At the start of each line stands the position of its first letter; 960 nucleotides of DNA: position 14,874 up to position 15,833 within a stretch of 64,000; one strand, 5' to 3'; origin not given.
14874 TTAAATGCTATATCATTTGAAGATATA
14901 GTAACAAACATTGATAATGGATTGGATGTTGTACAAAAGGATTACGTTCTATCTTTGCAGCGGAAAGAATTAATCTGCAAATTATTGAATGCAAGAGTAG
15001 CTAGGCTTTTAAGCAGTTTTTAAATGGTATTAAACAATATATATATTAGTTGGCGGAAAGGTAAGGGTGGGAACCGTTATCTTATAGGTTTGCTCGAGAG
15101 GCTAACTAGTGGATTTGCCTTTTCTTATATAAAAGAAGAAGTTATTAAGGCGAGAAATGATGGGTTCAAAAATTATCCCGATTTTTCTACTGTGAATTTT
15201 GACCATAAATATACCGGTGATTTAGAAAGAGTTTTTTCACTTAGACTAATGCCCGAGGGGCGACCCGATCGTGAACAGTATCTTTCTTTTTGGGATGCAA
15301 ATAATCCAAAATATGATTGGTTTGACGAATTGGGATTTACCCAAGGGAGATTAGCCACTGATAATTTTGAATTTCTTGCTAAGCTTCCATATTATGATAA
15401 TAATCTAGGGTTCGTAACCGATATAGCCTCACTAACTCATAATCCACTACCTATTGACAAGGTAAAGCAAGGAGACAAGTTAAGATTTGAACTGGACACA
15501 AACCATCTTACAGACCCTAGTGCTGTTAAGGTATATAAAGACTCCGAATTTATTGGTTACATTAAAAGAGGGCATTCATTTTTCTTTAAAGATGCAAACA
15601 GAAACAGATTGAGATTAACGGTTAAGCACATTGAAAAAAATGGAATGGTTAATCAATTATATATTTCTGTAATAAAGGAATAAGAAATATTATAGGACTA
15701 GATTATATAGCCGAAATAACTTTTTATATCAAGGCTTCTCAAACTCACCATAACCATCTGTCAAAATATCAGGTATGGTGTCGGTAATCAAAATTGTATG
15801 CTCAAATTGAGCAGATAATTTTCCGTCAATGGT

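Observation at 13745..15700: Two-gene module: HipA-like kinase translationally coupled to a novel HIRAN-domain protein, wedged between fbaB and map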

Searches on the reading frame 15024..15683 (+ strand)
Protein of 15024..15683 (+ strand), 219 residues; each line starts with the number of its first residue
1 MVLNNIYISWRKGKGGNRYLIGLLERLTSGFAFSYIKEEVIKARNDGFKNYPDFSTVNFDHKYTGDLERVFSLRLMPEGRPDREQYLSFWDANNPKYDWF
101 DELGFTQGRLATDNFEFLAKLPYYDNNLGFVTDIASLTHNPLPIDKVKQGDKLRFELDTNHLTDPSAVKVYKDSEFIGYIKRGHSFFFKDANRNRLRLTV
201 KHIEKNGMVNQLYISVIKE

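Call 3: search_protein_families(library=pfam, proteins=[window:15024-15683:+], max_evalue=1)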
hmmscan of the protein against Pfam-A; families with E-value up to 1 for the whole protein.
window:15024-15683:+ (219 aa): 1 family
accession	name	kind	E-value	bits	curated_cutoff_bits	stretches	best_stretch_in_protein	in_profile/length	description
PF08797.16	HIRAN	-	6.1e-05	23.2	24.7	1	131-184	5-58/96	HIRAN domain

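Call 4: search_protein_families(library=ncbifam, proteins=[window:15024-15683:+], max_evalue=1)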
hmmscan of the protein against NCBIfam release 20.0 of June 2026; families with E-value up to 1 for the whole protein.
window:15024-15683:+ (219 aa): 0 families

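Call 5: search_protein_families(library=padloc, proteins=[window:15024-15683:+], max_evalue=1)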
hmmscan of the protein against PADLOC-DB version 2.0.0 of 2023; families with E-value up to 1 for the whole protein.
window:15024-15683:+ (219 aa): 7 families
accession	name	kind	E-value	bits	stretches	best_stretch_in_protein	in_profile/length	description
PDLC04348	PDC-M03B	-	2.1e-26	91.2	1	4-211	5-219/248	-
PDLC04352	PDC-M03B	-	2.7e-26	90.6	1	4-212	6-220/250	-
PDLC04347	PDC-M03B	-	2.1e-22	77.9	1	4-205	5-210/245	-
PDLC04349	PDC-M03B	-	1.1e-20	72.2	1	5-209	9-219/232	-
PDLC04351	PDC-M03B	-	1.3e-15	55.7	1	8-181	10-188/255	-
PDLC04346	PDC-M03B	-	1.3e-05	22.9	1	65-203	17-170/262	-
PDLC04350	PDC-M03B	-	0.0005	17.5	1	61-193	58-192/280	-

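Call 21: find_homologous_proteins(query=window:15024-15680:+, max_evalue=0.001)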
Query window:15024-15680:+ (219 aa): 47 proteins with E <= 0.001 among 113 candidates.
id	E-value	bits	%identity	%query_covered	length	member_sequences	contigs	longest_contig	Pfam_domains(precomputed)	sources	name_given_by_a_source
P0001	5.6e-146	502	100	100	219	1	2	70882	-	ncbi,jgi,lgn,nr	ncbi:MAG: hypothetical protein SGJ10_06000 [Bacteroidota bacterium]|nr:hypothetical protein [Bactero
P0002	1.3e-119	416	83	100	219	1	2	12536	-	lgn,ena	-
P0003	5.0e-97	342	71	100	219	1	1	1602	PF08797.17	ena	-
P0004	3.3e-87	310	63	100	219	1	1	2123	-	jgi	jgi:hypothetical protein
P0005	8.1e-74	266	55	100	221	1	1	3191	PF08797.17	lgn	-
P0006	1.3e-73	265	57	99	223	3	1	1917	-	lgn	-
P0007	7.3e-72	260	57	99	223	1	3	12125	-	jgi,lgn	jgi:hypothetical protein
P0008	2.8e-68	248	52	100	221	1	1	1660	-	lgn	-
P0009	3.3e-66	241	52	99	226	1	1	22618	PF08797.17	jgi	jgi:hypothetical protein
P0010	7.0e-66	240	50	99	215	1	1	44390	-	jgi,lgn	-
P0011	4.2e-65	237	52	99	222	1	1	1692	-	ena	-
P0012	7.6e-65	237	53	99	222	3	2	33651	-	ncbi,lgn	-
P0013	3.6e-64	234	53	99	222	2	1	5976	PF08797.17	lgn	-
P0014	3.6e-64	234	50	99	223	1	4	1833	PF08797.17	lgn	-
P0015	2.0e-63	232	52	99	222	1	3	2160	PF08797.17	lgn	-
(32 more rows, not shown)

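Call 24: find_related_loci(query=A2, collection=genome_contigs, flank=6000)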
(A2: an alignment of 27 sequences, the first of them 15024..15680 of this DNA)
Query A2 (219 aa) in genome_contigs; peptide patterns used: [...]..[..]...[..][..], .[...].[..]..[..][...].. (x = any residue, [..] = any of these).
180 stretches matched a pattern; 144 encode a relative of the query (tblastn E <= 1e-3); the best 80 are kept; 80 distinct loci.
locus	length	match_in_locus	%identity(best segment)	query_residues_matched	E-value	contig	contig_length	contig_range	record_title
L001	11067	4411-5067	53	1-216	7e-69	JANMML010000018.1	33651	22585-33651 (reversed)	MAG: Flavobacterium sp. isolate OTE_58_metabat_517 OTE_58_k141_816590, whole genome shotgun sequence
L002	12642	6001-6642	51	2-216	3e-68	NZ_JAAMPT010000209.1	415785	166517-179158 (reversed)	Flavobacterium solisilvae strain SE-s27 1035, whole genome shotgun sequence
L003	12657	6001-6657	51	1-216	3e-67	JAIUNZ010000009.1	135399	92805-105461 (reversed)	MAG: Bacteroidetes bacterium isolate FLAVO1 3300009517-bin.6~Ga0102832_1000217, whole genome shotgun sequence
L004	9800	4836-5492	52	1-216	1e-66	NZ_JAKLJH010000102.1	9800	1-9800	MAG: Flavobacterium sp. isolate MAG.495 MAG.495-scaffold_3370, whole genome shotgun sequence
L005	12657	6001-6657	50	1-216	6e-66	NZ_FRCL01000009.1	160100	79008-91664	Flavobacterium xinjiangense strain CGMCC 1.2749, whole genome shotgun sequence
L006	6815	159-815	48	1-216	7e-66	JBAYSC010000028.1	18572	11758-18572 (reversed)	MAG: Flavobacteriaceae bacterium isolate SO_2016_LW2_60 scaffold05649_LW138R_2016, whole genome shotgun sequence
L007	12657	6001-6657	50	1-216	1e-65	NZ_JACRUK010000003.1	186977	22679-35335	Flavobacterium muglaense strain F-60 Seq3, whole genome shotgun sequence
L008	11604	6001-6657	49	1-216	8e-65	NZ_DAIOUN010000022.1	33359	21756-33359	MAG: Flavobacterium sp. isolate CTOTU10710 NODE_351_length_33359_cov_44.448475, whole genome shotgun sequence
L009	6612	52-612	52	31-216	5e-60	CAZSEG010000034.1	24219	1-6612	MAG TPA_asm: uncultured Chitinophagaceae bacterium isolate SRP344714_co2_508 genome assembly, contig: NODE_5282_length_2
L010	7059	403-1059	52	1-216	1e-69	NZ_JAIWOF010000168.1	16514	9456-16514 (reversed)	MAG: Flavobacterium sp. isolate W57 contig-93_296.9, whole genome shotgun sequence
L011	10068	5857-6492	45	1-216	7e-54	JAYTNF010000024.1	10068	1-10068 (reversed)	MAG: Cytophagales bacterium isolate GFS_3882 GFS_3882_23, whole genome shotgun sequence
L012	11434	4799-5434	46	1-216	5e-53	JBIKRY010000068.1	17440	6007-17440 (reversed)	MAG: Bernardetiaceae bacterium isolate ME2015-06-19_3300044640_group6_bin139 Rohwer_bin614_scaffold_2152_c1, whole genom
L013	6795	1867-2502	43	4-216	2e-46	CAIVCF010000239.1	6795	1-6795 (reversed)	MAG: uncultured Chitinophagaceae bacterium isolate AM-lipid-02-D4_bin-0365 genome assembly, contig: bin-0365:239/261, wh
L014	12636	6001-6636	43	4-216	4e-46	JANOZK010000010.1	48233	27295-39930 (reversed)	MAG: Chitinophagaceae bacterium isolate VAR_79_metabat_475 VAR_79_k141_4913171, whole genome shotgun sequence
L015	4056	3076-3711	44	3-216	5e-46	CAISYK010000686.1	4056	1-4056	MAG: uncultured Bacteroidetes bacterium isolate Kiruna_bin-08168 genome assembly, contig: bin-08168:0686/1288, whole gen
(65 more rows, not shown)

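Call 28: predict_structure(alignment_id=A2)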
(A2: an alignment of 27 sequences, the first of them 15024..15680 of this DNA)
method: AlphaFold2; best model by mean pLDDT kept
length: 219 residues; sequences in the alignment: 27
mean_pLDDT: 91.2   pTM: 0.88
mean pLDDT of the five models: 91.2, 90.4, 90.0, 89.8, 89.6
residues with pLDDT >= 90: 159; 70-90: 53; 50-70: 7; < 50: 0
segments of 3 or more residues with pLDDT < 50: none
pLDDT, mean of each block of 10 residues (from residue 1): 92 87 96 97 96 94 94 93 95 93 93 90 86 75 87 94 89 92 91 91 89 93
secondary structure, 60 per line:
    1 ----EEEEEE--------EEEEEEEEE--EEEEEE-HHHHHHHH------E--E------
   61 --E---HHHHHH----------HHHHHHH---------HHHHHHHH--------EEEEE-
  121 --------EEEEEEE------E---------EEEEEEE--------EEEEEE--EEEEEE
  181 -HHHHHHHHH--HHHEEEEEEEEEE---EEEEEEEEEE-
elements in order: E5-10 E19-27 E30-35 H37-44 H67-72 H83-89 H99-106 E115-119 E129-135 E152-158 E167-172 E175-180 H182-190 E196-205 E209-218

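Call 29: find_encoding_contigs(protein=P0002, flank=8000, max_places=4)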
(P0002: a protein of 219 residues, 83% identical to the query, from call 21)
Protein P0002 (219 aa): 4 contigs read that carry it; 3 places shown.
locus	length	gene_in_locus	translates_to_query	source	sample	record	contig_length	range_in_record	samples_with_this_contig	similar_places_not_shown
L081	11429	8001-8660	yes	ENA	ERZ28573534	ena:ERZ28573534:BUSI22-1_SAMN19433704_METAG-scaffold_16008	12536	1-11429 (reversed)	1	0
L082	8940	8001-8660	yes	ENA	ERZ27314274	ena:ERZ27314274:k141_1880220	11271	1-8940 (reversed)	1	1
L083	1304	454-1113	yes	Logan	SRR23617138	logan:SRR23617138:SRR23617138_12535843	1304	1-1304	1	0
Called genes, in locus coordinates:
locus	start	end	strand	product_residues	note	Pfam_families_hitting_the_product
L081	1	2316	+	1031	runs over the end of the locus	PF04851:ResIII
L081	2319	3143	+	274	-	PF04383:KilA-N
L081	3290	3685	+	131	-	PF13366:PDDEXK_3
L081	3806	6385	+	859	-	PF01555:N6_N4_Mtase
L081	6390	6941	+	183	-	PF22522:DUF6998 (weak)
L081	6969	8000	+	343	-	PF07804:HipA_C (faint)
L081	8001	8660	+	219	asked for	-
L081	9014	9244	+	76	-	PF04255:DUF433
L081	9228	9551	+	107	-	PF18480:DUF5615 (weak)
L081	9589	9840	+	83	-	-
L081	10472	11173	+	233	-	PF10043:DUF2279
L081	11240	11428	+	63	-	?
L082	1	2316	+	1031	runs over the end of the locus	PF04851:ResIII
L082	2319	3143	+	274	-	PF04383:KilA-N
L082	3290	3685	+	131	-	PF13366:PDDEXK_3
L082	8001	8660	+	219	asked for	-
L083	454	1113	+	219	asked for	-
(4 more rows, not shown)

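Call 32: fold_search(model_id=the predicted structure, library=pdb)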
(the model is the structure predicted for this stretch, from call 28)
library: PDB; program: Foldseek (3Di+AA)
matches with E <= 10: 329; with E <= 0.001: 8
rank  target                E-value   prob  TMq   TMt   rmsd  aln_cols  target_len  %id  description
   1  6kcs_A                1.9e-04  1.00  0.32  0.56   3.7        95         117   15  Crystal structure of HIRAN domain of HLTF in complex with duplex DNA (released 2020-06-10)
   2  4s0n_C                3.6e-04  1.00  0.32  0.53   3.5        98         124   16  Crystal Structure of HLTF HIRAN Domain bound to DNA (released 2015-05-27)
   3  4xzg_A                5.1e-04  1.00  0.33  0.55   3.6        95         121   15  Crystal structure of HIRAN domain of human HLTF (released 2015-04-15)
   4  4s0n_B                5.1e-04  1.00  0.33  0.53   3.6        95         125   15  Crystal Structure of HLTF HIRAN Domain bound to DNA (released 2015-05-27)
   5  3k2y_B                5.4e-04  1.00  0.32  0.61   4.2       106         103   11  Crystal structure of protein lp_0118 from Lactobacillus plantarum,northeast structural genomics consortium target LpR9 (released 2009-11-17)
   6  4s0n_D                5.7e-04  1.00  0.32  0.52   3.5        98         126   16  Crystal Structure of HLTF HIRAN Domain bound to DNA (released 2015-05-27)
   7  3k2y_C                5.7e-04  1.00  0.32  0.60   4.2       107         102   13  Crystal structure of protein lp_0118 from Lactobacillus plantarum,northeast structural genomics consortium target LpR9 (released 2009-11-17)
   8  5bnh_A                9.7e-04  1.00  0.32  0.53   3.6        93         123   15  Crystal structure of the HLTF HIRAN domain with a ssDNA fragment (released 2016-05-25)
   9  4s0n_A                1.0e-03  1.00  0.32  0.54   3.6        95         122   15  Crystal Structure of HLTF HIRAN Domain bound to DNA (released 2015-05-27)
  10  4xzg_F                1.5e-03  1.00  0.32  0.54   3.6        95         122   15  Crystal structure of HIRAN domain of human HLTF (released 2015-04-15)
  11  3k2y_A                1.7e-03  1.00  0.33  0.63   3.6       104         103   12  Crystal structure of protein lp_0118 from Lactobacillus plantarum,northeast structural genomics consortium target LpR9 (released 2009-11-17)
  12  4xzg_C                1.7e-03  1.00  0.33  0.55   3.5        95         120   15  Crystal structure of HIRAN domain of human HLTF (released 2015-04-15)
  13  4xzf_A                1.8e-03  1.00  0.31  0.53   3.6        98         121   16  Crystal structure of HIRAN domain of human HLTF in complex with DNA (released 2015-04-15)
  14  4xzg_G                2.1e-03  1.00  0.32  0.51   6.0       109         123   13  Crystal structure of HIRAN domain of human HLTF (released 2015-04-15)
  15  4xzg_H                2.8e-03  1.00  0.33  0.55   4.7       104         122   13  Crystal structure of HIRAN domain of human HLTF (released 2015-04-15)
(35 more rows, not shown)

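Call 34: search_solved_structures(query=A2, max_evalue=10, show_alignments=2)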
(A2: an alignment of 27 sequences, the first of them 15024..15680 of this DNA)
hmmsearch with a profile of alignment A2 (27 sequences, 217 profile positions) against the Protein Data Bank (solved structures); distinct sequences matched with E-value up to 10: 12.
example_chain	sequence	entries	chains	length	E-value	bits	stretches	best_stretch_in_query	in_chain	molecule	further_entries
6hfm_A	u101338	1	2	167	1.1e-05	28.6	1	117-192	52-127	Hsp70/Hsp90 co-chaperone CNS1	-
6hft_A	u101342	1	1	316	3.1e-05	27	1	118-192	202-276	Hsp70/Hsp90 co-chaperone CNS1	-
2mzn_A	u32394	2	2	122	0.17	14.8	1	141-183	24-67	Helicase-like transcription factor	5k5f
4xzf_A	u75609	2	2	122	0.18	14.8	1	141-183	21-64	Helicase-like transcription factor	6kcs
5bnh_A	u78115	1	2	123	0.18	14.8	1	141-183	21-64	Helicase-like transcription factor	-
4s0n_A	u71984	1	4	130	0.2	14.6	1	141-183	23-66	Helicase-like transcription factor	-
4xzg_A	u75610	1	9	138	0.23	14.4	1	141-183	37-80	Helicase-like transcription factor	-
3k2y_A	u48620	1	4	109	0.48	13.3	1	145-203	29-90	uncharacterized protein lp_0118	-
2f55_A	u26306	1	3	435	2.9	10.8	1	83-122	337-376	polyprotein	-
3kqh_A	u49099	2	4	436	2.9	10.8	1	83-122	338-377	Serine protease/NTPase/helicase NS3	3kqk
3kql_A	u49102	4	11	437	2.9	10.8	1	83-122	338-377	Serine protease/NTPase/helicase NS3 | Serine protease NS3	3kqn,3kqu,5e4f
8ohm_A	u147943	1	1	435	3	10.7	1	83-122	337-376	RNA HELICASE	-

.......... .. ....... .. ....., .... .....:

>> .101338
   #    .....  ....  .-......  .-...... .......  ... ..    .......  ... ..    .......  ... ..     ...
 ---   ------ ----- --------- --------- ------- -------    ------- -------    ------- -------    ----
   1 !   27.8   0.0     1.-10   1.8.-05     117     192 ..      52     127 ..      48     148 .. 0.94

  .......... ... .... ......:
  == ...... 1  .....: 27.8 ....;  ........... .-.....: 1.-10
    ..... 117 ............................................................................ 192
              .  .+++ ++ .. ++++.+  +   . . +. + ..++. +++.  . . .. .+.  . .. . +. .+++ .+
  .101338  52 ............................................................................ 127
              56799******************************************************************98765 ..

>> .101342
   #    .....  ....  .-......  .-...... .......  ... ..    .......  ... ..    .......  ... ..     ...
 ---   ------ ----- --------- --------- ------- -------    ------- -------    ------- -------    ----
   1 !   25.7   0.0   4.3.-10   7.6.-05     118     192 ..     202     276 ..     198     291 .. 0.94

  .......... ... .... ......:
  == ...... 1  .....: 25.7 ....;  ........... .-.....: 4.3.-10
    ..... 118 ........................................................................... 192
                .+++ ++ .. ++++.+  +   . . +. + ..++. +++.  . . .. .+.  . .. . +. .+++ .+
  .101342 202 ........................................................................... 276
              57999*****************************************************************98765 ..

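Call 48: find_encoding_contigs(protein=P0001, flank=6000, max_places=8)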
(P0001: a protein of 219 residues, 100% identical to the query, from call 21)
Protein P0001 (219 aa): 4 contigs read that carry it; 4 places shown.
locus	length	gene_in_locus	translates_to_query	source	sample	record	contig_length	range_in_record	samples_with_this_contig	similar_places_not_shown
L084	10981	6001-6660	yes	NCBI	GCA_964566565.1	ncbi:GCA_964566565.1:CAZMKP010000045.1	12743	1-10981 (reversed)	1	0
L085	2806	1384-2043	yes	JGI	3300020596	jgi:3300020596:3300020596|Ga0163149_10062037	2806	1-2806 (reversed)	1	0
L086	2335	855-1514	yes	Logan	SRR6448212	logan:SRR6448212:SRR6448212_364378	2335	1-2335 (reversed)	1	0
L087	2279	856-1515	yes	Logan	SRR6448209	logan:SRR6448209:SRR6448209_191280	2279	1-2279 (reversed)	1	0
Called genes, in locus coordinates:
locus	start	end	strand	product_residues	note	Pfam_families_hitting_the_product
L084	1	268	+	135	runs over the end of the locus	PF03652:RuvX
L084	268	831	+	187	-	PF01327:Pep_deformylase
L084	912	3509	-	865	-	PF13604:AAA_30 (faint), PF05496:RuvB_N (faint), PF00004:AAA, PF01078:Mg_chelatase (faint), PF07728:AAA_5 (faint), PF17866:AAA_lid_6, PF00004:AAA, PF17866:AAA_lid_6, +6 more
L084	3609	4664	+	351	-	PF01791:DeoC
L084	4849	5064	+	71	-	-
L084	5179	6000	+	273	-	PF07804:HipA_C (faint)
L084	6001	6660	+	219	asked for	-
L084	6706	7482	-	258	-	PF00557:Peptidase_M24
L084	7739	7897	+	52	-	PF00468:Ribosomal_L34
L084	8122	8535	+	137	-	PF00825:Ribonuclease_P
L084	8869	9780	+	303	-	PF00491:Arginase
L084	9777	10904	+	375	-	PF00266:Aminotran_5, PF01212:Beta_elim_lyase (weak)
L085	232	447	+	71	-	-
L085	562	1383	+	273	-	-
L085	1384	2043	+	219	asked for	-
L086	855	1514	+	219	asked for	-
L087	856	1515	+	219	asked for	-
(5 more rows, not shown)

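Call 63: search_protein_families(library=padloc, alignment_id=A4, max_evalue=0.00001)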
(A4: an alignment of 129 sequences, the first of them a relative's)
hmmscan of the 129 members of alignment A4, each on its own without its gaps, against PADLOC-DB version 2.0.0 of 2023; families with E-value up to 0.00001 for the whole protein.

A. member 1, L002:1358-1708:+ (117 aa): 0 families

B. families by the number of members that match (of 129 scanned): 352 families (the first 25 are shown)
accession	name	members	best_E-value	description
PDLC03019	MTase_I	7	3.3e-70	Type I methyltransferase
PDLC03038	MTase_I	6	1.5e-36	Type I methyltransferase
PDLC03348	MTase_II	6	2.1e-35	Type II methyltransferase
PDLC03026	MTase_I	5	2.4e-101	Type I methyltransferase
PDLC03021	MTase_I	5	9.2e-91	Type I methyltransferase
PDLC03027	MTase_I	5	1.9e-62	Type I methyltransferase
PDLC03022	MTase_I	5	8.6e-58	Type I methyltransferase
PDLC03025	MTase_I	5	2.3e-48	Type I methyltransferase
PDLC03031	MTase_I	5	5.4e-46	Type I methyltransferase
PDLC03032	MTase_I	5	2.2e-42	Type I methyltransferase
PDLC03035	MTase_I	5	8.4e-41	Type I methyltransferase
PDLC04134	mad2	5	1.6e-36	mads_2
PDLC03036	MTase_I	5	2.5e-32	Type I methyltransferase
PDLC03029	MTase_I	5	4.6e-31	Type I methyltransferase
PDLC03240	MTase_II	5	7.3e-27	Type II methyltransferase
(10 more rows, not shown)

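Call 76: search_protein_representatives(alignment_id=A2)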
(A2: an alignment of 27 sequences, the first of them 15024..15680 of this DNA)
Query: 27 sequences, 217 profile positions. Proteins with E-value up to 0.001 (for the whole library): 1276; up to 1e-10: 577; up to 1e-30: 80. The best 150 are listed.
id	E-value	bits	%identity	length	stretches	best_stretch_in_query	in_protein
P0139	1.2e-91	322.7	-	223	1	1-216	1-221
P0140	7.6e-79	280.8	-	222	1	1-214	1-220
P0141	8.1e-78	277.4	-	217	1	2-216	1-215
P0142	2.5e-75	269.3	-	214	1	1-215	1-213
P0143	1.3e-74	267.0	-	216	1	3-215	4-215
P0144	7.6e-73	261.2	-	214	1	2-215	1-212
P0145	1.6e-72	260.1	-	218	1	1-214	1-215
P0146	2.9e-72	259.2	-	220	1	2-215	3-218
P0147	2.4e-70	253.0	-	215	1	3-215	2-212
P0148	8.7e-70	251.2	-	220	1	2-215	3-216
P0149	9.5e-69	247.8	-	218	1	1-216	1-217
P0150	1.8e-67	243.6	-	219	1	2-215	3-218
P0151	1.8e-67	243.6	-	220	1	1-216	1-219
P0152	4.8e-67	242.2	-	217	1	2-215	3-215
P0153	1.0e-66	241.1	-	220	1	3-215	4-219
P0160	5.0e-63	229.0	-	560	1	3-215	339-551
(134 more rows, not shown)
